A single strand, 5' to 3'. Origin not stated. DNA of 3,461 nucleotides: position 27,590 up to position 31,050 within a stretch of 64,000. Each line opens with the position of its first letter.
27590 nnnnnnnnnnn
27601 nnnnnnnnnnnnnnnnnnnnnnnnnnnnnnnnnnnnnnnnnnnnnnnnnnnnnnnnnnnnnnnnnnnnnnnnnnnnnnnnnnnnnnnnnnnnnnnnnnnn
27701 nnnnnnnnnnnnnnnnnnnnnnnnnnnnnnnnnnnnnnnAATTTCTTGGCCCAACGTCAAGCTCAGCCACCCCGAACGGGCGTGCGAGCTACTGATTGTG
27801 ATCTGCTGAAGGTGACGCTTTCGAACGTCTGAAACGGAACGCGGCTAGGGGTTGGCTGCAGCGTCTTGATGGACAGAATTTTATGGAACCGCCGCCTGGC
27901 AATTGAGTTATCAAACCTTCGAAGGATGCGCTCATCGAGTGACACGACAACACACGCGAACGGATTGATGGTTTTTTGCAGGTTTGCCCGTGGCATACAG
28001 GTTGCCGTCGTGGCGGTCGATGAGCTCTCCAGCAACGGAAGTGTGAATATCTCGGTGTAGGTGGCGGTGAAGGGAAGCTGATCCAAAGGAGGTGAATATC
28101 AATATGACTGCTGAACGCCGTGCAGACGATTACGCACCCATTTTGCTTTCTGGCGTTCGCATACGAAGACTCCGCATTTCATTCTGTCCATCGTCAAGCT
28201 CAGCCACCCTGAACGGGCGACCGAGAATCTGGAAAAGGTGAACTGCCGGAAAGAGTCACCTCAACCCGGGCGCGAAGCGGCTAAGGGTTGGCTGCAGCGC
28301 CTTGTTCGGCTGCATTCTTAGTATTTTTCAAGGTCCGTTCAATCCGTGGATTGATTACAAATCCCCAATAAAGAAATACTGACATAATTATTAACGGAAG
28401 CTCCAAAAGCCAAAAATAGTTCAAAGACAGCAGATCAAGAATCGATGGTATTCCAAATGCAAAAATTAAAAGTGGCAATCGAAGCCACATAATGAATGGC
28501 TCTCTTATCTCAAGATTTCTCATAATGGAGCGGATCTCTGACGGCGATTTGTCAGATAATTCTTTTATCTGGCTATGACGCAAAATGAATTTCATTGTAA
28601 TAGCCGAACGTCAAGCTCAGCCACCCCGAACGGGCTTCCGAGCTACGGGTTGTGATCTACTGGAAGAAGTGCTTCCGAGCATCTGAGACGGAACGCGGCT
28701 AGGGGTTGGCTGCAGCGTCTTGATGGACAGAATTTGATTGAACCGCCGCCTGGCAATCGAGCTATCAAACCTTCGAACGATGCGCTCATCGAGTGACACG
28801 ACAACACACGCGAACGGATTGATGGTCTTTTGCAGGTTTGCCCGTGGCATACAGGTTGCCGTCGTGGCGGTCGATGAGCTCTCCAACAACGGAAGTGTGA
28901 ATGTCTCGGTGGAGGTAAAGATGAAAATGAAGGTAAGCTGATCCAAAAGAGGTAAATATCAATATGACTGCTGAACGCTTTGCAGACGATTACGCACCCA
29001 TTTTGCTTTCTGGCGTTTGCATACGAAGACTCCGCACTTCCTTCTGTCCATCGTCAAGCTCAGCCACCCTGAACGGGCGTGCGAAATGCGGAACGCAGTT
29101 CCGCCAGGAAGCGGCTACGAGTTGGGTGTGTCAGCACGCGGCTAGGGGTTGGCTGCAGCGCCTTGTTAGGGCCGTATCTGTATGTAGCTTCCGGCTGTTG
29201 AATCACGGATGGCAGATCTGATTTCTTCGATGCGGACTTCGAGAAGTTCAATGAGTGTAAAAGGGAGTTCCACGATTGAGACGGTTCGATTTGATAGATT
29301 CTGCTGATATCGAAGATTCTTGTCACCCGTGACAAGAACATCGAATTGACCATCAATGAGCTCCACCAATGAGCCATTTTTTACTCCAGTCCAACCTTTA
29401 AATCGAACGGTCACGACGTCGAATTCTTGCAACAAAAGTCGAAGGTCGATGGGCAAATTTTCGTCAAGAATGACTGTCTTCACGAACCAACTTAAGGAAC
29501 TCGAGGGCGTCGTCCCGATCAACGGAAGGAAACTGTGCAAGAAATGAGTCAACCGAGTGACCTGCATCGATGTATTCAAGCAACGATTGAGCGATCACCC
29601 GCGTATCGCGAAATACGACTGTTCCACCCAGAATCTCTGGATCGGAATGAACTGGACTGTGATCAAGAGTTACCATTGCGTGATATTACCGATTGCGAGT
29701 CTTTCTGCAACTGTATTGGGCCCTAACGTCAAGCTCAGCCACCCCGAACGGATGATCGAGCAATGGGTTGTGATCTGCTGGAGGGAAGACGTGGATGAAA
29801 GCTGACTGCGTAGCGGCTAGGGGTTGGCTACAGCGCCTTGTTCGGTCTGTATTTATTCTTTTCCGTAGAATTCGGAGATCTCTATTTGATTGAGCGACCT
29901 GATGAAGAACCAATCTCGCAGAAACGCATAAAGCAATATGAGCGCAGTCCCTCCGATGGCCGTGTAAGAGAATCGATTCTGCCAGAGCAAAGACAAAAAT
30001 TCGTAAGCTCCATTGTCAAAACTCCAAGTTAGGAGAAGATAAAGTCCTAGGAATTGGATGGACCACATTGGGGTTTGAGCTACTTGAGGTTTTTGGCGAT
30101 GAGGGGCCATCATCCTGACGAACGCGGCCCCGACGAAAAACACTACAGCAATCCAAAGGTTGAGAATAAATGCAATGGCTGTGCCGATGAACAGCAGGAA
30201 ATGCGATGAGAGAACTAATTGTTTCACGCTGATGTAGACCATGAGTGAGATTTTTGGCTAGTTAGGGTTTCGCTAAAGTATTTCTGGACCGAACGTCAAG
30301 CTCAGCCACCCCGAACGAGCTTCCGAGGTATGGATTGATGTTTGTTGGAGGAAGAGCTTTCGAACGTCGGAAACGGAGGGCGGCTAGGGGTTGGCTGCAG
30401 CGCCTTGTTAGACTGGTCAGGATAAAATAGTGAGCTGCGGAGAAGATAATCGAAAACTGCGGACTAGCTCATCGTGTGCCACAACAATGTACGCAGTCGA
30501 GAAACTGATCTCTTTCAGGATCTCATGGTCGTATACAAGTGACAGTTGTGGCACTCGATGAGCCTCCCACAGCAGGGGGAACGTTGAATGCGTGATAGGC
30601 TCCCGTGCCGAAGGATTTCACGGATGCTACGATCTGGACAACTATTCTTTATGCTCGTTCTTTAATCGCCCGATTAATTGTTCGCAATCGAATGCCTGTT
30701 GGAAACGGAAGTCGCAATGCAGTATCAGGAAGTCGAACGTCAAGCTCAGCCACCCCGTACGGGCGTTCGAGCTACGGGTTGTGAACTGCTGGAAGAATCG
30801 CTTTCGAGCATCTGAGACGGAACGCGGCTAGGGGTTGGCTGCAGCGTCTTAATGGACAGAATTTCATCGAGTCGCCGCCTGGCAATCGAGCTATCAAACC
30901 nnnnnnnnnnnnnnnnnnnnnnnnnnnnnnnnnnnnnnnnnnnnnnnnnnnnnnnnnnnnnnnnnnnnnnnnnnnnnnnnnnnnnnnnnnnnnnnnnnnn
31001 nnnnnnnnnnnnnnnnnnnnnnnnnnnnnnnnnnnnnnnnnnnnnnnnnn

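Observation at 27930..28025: Families A and C share an internal ~96-bp attC-like hairpin whose boxes are also RYYYATC...GATRRRY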

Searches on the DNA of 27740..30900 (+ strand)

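Call 27: search_rna_families(source=window, start=27740, end=30900, threshold=evalue, max_evalue=10)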
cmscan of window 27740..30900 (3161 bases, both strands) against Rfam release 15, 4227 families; matches with E-value up to 10: 2.
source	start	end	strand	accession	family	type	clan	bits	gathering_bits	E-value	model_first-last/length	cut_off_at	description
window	28268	28329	-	RF02338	GlsR16_miR3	Gene; snRNA; snoRNA; CD-box;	-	20.2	100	0.3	1-77/77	no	Giardia snoRNA GlsR16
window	29393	29411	+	RF01072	TMV_UPD-PK3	Cis-reg;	-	15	34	2.7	1-31/31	no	Pseudoknot of upstream pseudoknot domain (UPD) of the 3'UTR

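Call 59: search_dna_similar(query=window:27869-28191:+, collection=plasmids, mode=distant, max_evalue=0.01)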
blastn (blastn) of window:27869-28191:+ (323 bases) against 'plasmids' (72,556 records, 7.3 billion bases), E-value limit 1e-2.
No match.

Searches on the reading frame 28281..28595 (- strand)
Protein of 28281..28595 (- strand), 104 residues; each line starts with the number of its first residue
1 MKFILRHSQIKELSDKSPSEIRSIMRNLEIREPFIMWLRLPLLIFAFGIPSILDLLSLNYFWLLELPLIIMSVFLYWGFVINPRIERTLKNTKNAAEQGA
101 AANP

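Call 64: search_protein_families(library=pfam, proteins=[window:28281-28595:-], max_evalue=0.01)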
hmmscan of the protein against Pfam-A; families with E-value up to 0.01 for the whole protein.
window:28281-28595:- (104 aa): 1 family
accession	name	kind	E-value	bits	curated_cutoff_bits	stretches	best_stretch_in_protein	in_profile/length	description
PF05620.16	TMEM208_SND2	-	0.0062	16.8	22.9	1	52-97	106-151/167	SRP-independent targeting protein 2/TMEM208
